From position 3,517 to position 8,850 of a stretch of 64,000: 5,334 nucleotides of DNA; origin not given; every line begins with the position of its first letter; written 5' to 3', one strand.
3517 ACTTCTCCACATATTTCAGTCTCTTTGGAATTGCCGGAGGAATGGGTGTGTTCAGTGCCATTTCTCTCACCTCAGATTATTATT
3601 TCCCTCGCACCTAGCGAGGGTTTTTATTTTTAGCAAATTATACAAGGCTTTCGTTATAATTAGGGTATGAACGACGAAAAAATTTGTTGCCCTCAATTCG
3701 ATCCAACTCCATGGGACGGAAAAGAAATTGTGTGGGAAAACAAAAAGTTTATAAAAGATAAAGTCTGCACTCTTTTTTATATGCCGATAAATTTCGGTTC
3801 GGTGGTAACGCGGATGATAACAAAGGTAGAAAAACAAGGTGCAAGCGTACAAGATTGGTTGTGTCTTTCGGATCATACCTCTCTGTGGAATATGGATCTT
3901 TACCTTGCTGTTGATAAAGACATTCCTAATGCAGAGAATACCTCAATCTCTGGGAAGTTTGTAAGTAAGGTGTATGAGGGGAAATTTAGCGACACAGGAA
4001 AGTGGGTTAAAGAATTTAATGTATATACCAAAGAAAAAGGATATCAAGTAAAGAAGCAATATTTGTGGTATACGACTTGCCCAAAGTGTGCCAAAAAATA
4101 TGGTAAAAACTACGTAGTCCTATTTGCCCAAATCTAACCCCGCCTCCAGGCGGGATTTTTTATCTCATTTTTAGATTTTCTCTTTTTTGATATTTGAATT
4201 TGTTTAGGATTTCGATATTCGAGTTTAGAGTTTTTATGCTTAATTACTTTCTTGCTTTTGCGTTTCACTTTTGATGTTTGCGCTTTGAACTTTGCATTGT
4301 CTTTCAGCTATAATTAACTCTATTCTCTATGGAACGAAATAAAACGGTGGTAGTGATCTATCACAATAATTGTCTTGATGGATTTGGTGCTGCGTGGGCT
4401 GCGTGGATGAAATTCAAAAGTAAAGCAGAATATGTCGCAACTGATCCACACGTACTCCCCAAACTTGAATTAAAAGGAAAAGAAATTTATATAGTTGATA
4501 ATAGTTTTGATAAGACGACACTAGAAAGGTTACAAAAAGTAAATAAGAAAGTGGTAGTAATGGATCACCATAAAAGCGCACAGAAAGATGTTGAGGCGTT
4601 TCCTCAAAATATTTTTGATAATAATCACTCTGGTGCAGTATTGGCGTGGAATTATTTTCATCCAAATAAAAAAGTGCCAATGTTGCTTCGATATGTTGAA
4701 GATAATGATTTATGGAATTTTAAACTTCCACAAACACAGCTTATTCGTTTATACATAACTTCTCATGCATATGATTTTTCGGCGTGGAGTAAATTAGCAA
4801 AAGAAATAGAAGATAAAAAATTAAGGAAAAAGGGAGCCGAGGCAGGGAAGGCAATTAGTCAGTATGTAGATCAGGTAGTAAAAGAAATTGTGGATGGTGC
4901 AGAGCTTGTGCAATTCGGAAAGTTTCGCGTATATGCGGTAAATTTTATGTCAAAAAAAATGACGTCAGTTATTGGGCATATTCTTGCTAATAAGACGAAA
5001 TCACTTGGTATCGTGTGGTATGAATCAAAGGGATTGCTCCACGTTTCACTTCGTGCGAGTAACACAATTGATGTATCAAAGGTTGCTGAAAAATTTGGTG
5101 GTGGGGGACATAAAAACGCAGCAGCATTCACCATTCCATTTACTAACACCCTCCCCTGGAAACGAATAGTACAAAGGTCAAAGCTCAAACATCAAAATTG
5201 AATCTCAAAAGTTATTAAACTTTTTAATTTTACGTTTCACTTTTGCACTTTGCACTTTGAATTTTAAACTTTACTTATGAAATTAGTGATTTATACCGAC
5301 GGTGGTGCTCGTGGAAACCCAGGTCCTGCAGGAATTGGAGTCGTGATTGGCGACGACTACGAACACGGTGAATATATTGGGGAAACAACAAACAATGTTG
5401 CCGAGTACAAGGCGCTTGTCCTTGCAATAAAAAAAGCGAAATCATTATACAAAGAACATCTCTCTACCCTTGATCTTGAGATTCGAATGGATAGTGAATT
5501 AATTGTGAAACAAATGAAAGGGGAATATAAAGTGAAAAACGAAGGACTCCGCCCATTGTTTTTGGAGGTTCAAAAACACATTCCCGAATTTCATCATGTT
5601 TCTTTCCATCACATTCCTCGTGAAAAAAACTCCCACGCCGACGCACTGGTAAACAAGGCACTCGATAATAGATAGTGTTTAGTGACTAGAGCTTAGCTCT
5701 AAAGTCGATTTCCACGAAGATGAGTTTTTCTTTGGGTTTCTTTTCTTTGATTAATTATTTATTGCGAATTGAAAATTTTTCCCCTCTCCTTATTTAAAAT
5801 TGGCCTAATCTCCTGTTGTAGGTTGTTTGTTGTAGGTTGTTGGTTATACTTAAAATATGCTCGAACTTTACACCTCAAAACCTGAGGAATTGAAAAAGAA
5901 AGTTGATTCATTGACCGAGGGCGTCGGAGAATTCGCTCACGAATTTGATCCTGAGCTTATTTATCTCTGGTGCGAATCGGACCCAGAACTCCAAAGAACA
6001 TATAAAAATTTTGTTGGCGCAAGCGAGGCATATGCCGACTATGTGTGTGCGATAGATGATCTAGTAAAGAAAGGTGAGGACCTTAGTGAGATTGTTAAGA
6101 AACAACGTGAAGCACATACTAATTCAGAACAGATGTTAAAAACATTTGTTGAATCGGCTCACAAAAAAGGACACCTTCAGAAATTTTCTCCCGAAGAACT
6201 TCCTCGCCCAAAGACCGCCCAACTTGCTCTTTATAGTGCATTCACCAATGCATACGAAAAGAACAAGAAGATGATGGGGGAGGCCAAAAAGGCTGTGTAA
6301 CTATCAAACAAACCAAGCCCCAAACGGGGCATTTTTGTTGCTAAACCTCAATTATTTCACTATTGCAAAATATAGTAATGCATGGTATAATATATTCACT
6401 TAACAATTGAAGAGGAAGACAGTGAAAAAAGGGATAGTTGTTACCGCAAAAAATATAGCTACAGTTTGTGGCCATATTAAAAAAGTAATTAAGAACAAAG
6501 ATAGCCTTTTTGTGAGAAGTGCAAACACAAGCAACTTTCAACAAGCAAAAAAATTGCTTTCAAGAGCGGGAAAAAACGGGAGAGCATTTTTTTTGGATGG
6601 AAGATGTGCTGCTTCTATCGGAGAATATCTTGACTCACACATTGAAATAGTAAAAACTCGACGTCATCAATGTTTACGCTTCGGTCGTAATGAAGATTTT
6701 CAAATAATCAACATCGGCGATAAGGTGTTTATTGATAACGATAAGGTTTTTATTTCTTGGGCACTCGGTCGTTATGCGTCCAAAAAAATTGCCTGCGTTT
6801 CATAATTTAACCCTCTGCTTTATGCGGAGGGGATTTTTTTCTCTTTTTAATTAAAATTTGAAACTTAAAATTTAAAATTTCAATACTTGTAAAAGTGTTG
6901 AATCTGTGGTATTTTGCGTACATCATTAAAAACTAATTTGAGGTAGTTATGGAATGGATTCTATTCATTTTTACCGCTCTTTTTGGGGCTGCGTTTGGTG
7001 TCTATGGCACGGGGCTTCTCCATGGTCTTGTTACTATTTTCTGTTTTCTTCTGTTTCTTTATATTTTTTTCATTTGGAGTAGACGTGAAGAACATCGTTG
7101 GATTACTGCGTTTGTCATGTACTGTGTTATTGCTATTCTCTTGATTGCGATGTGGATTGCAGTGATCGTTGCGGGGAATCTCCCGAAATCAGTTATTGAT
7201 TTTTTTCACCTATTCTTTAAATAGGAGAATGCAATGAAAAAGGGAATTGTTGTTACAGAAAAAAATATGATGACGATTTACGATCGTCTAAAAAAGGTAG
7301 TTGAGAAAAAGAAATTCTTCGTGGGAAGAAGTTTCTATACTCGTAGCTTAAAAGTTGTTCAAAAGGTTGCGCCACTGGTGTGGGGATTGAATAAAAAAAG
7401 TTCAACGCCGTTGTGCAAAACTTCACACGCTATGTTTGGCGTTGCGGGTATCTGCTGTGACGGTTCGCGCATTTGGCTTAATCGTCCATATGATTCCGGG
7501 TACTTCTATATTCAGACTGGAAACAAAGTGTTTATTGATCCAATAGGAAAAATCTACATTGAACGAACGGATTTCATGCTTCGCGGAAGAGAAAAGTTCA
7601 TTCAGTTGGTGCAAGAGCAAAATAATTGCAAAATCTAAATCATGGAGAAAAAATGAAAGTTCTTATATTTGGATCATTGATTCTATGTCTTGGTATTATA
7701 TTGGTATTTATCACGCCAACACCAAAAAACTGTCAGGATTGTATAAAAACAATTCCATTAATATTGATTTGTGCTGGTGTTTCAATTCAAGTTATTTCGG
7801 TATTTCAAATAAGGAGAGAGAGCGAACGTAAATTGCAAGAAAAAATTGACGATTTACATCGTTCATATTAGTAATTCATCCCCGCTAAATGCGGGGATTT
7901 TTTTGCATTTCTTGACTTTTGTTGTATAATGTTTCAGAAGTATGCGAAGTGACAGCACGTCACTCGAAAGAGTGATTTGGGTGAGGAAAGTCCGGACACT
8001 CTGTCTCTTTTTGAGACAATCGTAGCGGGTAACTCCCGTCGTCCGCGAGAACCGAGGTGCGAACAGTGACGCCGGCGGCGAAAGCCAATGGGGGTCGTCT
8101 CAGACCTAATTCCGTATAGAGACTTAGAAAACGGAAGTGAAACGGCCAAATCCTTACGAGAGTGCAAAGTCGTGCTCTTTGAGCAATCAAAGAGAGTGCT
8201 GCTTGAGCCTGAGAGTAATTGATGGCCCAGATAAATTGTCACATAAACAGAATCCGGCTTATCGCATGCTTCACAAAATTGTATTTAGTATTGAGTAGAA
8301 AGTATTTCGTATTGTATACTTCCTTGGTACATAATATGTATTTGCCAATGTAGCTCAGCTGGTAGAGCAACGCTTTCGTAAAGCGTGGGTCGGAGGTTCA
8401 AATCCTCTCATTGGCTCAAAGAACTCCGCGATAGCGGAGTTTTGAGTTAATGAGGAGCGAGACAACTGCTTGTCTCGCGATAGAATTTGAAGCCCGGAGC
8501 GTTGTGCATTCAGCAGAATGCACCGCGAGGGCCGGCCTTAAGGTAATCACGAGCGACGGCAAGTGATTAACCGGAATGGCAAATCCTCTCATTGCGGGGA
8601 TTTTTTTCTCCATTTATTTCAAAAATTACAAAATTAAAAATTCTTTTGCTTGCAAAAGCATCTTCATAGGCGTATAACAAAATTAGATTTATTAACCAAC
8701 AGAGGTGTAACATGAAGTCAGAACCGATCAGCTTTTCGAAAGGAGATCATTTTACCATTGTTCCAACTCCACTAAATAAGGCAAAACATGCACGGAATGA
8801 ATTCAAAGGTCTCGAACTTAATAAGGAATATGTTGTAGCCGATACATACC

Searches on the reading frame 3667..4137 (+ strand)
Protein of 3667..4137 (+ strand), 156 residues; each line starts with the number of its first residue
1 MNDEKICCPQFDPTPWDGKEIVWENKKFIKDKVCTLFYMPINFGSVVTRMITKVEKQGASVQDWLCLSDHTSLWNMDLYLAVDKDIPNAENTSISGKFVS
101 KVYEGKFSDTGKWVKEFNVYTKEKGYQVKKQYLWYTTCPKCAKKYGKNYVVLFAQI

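Call 78: search_protein_families(library=pfam, proteins=[window:3667-4137:+], max_evalue=0.01)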
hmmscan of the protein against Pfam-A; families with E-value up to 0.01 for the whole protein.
window:3667-4137:+ (156 aa): 1 family
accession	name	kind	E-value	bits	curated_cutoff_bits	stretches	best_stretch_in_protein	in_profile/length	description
PF20603.3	Bact_hydrolase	-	1.6e-67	226.9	27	1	3-156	6-160/160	Bacterial hydrolase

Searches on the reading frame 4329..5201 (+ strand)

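Call 78: search_protein_families(library=pfam, proteins=[window:4329-5201:+], max_evalue=0.01)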
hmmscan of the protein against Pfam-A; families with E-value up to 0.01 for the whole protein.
window:4329-5201:+ (290 aa): 2 families
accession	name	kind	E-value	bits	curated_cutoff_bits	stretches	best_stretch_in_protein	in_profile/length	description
PF02272.25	DHHA1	-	2e-09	38.3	25.9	1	206-270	13-84/102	DHHA1 domain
PF01368.27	DHH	-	4.2e-06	27.5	28.1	1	7-110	2-102/125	DHH family, N-terminal domain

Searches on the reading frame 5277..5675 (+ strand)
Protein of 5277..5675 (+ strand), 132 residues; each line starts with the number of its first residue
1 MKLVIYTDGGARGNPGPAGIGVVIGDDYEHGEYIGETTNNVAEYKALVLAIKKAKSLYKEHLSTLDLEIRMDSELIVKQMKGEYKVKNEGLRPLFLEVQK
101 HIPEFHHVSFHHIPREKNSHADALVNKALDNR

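Call 78: search_protein_families(library=pfam, proteins=[window:5277-5675:+], max_evalue=0.01)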
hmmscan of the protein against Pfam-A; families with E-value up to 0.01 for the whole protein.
window:5277-5675:+ (132 aa): 3 families
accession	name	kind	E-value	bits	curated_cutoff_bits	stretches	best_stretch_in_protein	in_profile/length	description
PF13456.12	RVT_3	-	1.3e-19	70.8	21.6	1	7-128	2-123/123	Reverse transcriptase-like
PF00075.30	RNase_H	-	2.2e-12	47.8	25.8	1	3-128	4-139/141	RNase H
PF01230.28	HIT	-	0.0043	18.1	21.5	1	41-117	22-97/98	HIT domain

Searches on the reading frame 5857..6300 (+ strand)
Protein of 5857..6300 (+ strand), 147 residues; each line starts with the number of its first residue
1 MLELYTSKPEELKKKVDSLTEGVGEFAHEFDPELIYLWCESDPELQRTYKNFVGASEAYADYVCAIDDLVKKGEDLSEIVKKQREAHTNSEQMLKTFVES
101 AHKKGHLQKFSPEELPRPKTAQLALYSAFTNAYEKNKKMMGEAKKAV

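Call 78: search_protein_families(library=pfam, proteins=[window:5857-6300:+], max_evalue=0.01)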
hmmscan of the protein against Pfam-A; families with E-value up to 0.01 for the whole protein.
window:5857-6300:+ (147 aa): 1 family
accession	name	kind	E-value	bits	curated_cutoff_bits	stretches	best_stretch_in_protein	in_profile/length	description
PF24557.2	DExH14_plug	-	0.00026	22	27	0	32-110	5-80/105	DExH14 plug domain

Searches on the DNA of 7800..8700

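Call 69: search_rna_families(source=window, start=7800, end=8700, threshold=evalue, max_evalue=0.1)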
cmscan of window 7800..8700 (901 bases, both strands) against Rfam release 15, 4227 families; matches with E-value up to 0.1: 3.
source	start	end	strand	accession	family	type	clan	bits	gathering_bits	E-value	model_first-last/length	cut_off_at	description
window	7937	8276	+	RF00010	RNaseP_bact_a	Gene; ribozyme;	CL00002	94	100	3.5e-29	1-367/367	no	Bacterial RNase P class A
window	8344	8416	+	RF00005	tRNA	Gene; tRNA;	CL00001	70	29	4.3e-15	1-71/71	no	tRNA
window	7841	7904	+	RF00513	Trp_leader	Cis-reg; leader;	-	22.3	41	0.069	1-100/100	no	Tryptophan operon leader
